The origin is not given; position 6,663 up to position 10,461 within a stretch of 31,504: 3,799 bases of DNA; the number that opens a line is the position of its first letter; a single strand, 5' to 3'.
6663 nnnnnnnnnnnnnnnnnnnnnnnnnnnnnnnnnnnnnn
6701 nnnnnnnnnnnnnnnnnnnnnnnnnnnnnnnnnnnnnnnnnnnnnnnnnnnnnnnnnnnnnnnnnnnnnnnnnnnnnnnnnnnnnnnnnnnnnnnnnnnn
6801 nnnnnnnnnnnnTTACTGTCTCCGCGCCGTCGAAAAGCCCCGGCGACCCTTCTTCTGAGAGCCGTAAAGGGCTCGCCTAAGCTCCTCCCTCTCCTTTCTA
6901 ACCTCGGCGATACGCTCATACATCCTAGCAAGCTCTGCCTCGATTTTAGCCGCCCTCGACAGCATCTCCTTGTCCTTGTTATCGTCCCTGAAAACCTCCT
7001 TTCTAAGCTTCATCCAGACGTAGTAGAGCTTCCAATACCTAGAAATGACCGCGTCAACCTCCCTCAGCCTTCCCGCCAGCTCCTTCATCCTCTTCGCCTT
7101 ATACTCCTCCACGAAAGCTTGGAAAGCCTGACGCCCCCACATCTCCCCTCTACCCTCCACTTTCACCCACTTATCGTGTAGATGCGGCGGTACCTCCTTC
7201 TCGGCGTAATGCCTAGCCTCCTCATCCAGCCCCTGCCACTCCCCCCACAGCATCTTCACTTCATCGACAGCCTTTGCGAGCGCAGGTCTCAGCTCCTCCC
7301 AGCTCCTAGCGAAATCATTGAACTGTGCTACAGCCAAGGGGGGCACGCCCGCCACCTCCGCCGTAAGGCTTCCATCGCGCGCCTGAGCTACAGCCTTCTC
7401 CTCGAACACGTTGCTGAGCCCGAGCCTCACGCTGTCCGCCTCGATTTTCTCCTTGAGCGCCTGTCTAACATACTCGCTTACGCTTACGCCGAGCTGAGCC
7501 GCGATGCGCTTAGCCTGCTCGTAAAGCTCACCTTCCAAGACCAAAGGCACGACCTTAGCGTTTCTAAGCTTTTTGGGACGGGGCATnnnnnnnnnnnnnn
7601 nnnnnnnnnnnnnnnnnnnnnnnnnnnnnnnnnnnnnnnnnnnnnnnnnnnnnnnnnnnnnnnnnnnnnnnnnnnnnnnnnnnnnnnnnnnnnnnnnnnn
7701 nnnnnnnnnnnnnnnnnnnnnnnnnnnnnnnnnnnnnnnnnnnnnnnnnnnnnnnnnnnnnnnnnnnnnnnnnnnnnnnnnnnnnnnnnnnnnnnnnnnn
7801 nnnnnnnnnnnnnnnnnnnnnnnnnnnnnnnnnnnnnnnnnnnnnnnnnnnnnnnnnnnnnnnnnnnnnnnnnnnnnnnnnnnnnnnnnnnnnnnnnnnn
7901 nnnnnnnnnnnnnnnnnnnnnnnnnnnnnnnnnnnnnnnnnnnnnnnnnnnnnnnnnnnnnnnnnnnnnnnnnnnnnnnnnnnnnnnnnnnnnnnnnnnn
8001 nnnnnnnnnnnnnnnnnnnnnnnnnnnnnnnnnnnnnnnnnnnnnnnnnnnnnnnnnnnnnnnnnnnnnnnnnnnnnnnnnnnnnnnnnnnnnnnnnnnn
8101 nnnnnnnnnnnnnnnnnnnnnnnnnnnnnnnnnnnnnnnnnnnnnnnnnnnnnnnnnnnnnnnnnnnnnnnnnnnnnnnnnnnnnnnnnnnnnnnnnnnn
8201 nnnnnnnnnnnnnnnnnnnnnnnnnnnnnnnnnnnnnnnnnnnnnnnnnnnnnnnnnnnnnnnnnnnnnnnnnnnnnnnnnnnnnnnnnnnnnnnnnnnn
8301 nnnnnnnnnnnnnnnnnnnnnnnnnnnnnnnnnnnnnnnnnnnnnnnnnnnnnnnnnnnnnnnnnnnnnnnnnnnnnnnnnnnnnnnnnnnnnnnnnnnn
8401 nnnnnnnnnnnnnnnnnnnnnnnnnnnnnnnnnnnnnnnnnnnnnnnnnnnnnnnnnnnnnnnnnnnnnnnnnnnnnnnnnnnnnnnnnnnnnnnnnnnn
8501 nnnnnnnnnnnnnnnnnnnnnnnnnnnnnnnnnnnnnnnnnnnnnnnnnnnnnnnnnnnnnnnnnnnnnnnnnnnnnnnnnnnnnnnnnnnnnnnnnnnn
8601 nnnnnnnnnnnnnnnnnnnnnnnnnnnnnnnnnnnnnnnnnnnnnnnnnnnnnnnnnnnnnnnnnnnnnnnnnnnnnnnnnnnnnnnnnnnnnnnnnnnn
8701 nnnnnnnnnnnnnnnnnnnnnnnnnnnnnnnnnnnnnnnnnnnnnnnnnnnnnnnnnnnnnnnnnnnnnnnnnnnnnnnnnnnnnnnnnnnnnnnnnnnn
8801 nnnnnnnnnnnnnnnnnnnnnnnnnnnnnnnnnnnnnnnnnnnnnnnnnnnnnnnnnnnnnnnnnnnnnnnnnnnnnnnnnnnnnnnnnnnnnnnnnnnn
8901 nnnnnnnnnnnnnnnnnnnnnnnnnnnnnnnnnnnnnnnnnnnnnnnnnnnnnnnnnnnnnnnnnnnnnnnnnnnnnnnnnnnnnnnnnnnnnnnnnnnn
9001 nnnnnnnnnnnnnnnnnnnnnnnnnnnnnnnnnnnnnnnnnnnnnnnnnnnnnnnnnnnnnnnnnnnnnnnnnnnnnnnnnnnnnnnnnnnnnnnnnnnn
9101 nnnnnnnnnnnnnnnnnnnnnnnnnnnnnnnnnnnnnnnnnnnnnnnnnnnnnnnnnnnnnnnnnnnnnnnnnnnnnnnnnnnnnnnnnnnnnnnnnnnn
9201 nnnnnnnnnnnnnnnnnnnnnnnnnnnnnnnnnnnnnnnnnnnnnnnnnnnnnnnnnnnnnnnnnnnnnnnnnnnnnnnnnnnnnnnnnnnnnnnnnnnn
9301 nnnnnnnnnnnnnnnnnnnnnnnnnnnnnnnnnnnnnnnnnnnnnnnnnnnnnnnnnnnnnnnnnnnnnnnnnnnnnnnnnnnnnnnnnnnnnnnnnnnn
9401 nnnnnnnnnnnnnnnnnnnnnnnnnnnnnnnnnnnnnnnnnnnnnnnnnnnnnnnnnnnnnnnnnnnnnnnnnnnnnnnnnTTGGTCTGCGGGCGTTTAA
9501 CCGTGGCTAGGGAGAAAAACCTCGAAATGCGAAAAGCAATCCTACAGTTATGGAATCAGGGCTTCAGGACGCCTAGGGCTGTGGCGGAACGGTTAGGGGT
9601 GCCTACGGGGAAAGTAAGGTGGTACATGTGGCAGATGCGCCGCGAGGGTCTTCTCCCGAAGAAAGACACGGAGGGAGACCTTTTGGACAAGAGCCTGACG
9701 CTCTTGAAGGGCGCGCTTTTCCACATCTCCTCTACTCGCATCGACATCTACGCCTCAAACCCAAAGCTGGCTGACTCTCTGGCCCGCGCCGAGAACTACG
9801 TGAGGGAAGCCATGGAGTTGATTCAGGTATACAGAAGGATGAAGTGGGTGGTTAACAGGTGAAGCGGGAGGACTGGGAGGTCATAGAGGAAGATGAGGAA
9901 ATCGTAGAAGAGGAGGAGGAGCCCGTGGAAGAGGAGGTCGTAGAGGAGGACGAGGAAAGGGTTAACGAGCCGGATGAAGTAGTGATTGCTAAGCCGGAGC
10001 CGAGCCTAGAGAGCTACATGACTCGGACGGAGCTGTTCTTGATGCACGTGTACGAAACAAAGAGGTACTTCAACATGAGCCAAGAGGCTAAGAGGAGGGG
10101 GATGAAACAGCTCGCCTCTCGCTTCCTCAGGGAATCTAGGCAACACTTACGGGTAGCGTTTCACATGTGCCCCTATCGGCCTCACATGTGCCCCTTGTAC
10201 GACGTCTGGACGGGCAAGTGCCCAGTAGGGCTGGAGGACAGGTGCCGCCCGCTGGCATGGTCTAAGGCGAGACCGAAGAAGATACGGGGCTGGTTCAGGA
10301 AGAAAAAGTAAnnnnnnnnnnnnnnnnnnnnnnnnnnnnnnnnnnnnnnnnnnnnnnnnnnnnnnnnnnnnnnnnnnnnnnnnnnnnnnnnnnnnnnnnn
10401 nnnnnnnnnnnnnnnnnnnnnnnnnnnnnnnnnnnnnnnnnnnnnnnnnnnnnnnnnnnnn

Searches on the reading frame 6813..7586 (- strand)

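Call 27: search_protein_families(library=pfam, max_evalue=0.01, proteins=[window:6813-7586:-])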
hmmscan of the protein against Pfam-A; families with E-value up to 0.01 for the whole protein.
window:6813-7586:- (257 aa): 4 families
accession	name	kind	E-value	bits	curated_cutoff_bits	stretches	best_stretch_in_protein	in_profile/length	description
PF10668.15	Phage_terminase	-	0.0012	19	22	0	1-41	1-40/67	Phage terminase small subunit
PF01402.27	RHH_1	-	0.0034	17.7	20.5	0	20-49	9-38/39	Ribbon-helix-helix protein, copG family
PF19807.5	DUF6290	-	0.0039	17.8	27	1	23-49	14-40/72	Family of unknown function (DUF6290)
PF12651.13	RHH_3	-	0.0044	17.4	21.6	0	19-46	11-38/44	Ribbon-helix-helix domain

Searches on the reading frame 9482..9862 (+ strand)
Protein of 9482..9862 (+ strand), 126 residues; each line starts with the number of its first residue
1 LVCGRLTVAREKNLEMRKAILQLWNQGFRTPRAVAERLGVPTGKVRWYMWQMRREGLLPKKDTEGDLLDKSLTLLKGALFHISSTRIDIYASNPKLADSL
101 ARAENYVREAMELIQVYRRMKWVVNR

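Call 95: search_protein_families(library=pfam, max_evalue=0.01, proteins=[window:9482-9862:+])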
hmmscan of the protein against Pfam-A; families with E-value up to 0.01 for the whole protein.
window:9482-9862:+ (126 aa): 2 families
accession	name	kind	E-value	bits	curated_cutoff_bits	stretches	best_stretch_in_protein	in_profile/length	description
PF04539.22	Sigma70_r3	-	0.0024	18.4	25.3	0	13-49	3-41/78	Sigma-70 region 3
PF13412.12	HTH_24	-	0.0028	17.6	21.9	1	23-57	12-46/48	Winged helix-turn-helix DNA-binding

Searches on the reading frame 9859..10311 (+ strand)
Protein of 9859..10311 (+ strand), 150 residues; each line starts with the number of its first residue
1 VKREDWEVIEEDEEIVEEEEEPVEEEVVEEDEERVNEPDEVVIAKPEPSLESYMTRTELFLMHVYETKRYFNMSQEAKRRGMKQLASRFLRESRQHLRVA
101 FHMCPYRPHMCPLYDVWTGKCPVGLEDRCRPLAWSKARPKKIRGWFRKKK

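Call 28: search_protein_families(library=pfam, max_evalue=0.01, proteins=[window:9859-10311:+])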
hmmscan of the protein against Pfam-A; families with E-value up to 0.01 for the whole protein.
window:9859-10311:+ (150 aa): 1 family
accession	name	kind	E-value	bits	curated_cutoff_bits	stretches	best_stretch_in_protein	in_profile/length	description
PF08590.15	DUF1771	-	0.00075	20.2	28.7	1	64-98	12-46/64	Domain of unknown function (DUF1771)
